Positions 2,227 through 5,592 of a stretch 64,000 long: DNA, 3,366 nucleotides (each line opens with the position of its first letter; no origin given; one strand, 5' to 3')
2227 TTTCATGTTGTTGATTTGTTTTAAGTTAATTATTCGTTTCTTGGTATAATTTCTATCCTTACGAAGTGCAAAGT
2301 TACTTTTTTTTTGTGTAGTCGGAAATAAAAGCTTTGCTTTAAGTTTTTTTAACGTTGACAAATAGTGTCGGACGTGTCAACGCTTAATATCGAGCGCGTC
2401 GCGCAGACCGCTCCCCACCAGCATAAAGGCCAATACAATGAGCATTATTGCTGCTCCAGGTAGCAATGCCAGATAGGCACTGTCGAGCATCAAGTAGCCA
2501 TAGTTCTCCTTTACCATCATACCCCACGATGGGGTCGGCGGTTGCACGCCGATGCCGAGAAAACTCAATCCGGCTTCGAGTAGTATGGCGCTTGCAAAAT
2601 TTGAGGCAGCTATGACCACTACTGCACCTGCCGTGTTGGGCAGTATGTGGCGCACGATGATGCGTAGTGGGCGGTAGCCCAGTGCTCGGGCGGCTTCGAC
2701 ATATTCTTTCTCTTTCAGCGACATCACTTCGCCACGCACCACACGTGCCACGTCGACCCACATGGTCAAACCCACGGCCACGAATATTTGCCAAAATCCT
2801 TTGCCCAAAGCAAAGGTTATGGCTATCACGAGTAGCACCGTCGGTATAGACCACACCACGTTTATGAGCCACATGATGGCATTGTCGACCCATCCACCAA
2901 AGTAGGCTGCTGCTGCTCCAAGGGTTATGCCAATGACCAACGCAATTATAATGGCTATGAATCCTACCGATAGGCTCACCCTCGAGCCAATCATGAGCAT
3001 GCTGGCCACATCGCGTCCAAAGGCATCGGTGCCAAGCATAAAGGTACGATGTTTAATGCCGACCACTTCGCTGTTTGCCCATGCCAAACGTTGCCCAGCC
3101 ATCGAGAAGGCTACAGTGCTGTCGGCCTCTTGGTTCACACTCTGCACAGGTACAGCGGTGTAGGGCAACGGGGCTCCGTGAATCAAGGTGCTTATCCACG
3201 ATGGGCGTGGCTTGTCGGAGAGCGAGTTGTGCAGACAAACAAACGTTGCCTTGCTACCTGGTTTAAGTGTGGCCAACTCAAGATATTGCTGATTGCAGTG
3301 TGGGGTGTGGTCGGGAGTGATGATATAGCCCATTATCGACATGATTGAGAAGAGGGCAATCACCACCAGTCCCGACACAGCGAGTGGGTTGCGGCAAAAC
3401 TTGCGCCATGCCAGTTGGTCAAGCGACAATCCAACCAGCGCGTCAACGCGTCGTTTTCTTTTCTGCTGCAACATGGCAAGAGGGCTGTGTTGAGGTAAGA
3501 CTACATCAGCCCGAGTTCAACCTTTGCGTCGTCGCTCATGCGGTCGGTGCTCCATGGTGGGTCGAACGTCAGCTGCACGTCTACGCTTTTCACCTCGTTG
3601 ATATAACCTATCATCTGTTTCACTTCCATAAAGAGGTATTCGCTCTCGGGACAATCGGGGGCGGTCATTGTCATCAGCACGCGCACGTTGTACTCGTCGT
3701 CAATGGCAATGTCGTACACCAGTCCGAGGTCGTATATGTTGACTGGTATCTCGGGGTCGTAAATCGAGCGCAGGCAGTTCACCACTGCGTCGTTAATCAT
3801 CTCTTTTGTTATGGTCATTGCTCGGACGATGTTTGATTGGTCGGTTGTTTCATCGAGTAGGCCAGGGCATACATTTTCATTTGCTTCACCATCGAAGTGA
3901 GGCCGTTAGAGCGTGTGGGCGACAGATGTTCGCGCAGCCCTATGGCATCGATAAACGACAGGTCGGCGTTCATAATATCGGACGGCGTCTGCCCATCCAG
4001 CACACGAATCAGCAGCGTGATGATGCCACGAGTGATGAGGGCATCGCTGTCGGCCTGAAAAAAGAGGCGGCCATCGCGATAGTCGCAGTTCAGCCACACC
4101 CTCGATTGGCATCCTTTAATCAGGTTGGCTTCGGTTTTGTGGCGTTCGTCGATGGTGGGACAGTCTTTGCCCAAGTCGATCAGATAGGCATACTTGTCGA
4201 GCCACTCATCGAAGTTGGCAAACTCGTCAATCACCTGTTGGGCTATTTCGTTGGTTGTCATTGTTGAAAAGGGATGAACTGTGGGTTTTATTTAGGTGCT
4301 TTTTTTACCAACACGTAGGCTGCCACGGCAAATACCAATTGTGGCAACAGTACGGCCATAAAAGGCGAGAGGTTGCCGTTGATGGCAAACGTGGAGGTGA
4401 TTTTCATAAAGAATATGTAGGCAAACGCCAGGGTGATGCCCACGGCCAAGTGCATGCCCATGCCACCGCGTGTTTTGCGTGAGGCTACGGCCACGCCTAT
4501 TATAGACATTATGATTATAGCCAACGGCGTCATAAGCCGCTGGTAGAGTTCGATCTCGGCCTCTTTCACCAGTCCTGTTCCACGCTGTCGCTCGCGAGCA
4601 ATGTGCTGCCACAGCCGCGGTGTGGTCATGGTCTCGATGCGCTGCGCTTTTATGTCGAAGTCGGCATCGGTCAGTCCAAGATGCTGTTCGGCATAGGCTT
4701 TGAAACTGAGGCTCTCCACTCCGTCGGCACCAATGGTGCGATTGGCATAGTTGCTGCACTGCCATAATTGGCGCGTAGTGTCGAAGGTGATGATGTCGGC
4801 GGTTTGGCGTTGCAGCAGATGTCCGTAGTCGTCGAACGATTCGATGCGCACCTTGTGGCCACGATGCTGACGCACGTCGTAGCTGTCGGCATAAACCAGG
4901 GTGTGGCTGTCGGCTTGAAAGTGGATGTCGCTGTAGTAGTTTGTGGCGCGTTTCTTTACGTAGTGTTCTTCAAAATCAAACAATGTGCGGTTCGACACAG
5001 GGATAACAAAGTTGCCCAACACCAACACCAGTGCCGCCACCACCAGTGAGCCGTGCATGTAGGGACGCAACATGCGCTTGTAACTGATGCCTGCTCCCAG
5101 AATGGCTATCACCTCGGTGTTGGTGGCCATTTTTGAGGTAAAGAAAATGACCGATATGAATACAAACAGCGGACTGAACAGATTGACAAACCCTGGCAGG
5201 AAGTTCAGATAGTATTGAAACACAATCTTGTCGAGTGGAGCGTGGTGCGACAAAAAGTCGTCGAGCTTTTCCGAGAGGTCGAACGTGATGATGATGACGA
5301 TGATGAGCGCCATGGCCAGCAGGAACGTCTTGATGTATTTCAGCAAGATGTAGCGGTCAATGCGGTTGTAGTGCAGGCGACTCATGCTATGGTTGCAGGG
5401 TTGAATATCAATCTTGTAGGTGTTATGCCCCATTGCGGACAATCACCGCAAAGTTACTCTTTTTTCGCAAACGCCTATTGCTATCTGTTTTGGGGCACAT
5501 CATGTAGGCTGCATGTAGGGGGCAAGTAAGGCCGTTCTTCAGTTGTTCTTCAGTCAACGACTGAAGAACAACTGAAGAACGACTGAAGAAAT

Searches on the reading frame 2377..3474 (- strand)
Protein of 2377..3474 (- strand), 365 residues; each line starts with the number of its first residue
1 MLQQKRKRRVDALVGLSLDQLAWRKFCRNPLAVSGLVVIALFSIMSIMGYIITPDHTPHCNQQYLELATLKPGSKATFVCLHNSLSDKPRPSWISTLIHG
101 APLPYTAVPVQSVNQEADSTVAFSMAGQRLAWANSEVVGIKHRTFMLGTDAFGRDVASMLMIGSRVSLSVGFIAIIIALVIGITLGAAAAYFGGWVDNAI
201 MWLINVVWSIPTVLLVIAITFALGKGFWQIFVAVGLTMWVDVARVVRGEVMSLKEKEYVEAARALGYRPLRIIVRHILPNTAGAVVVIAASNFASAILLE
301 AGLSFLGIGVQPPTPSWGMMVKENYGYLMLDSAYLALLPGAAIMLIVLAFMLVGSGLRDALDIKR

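Call 52: find_encoding_contigs(protein=window:2377-3474:-, flank=10000, max_places=10)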
Protein window:2377-3474:- (365 aa): 4 contigs read that carry it; 1 place shown.
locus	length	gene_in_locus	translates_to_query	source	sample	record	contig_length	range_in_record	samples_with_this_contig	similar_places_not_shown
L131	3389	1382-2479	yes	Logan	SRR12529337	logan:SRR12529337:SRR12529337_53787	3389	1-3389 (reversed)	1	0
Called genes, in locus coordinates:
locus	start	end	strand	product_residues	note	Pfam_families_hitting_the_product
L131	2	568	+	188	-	?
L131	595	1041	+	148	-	PF02657:SufE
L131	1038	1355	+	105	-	PF01883:FeS_assembly_P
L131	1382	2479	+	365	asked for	PF12911:OppC_N, PF00528:BPD_transp_1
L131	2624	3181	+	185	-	-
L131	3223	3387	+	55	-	?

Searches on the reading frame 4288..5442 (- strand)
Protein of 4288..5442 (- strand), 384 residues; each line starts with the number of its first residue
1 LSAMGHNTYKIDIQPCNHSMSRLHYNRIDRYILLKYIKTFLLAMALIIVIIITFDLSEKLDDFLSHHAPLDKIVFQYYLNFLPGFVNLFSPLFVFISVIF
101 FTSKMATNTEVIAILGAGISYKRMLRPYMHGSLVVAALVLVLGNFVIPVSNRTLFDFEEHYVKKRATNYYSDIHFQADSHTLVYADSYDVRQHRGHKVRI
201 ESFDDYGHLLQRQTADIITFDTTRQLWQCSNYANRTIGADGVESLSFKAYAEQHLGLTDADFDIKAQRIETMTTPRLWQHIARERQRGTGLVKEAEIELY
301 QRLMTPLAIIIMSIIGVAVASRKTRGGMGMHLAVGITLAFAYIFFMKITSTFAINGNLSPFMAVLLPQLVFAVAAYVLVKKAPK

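Call 14: search_protein_families(library=pfam, proteins=[window:4288-5442:-])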
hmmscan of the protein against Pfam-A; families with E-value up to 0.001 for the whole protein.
window:4288-5442:- (384 aa): 1 family
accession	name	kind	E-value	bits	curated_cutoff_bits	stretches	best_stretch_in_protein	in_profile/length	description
PF03739.19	LptF_LptG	-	7e-68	229.7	27.9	1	30-380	1-352/353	Lipopolysaccharide export system permease LptF/LptG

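Call 18: find_encoding_contigs(protein=window:4288-5442:-, flank=10000, max_places=10)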
Protein window:4288-5442:- (384 aa): no gene with exactly this product is on record in the collection.
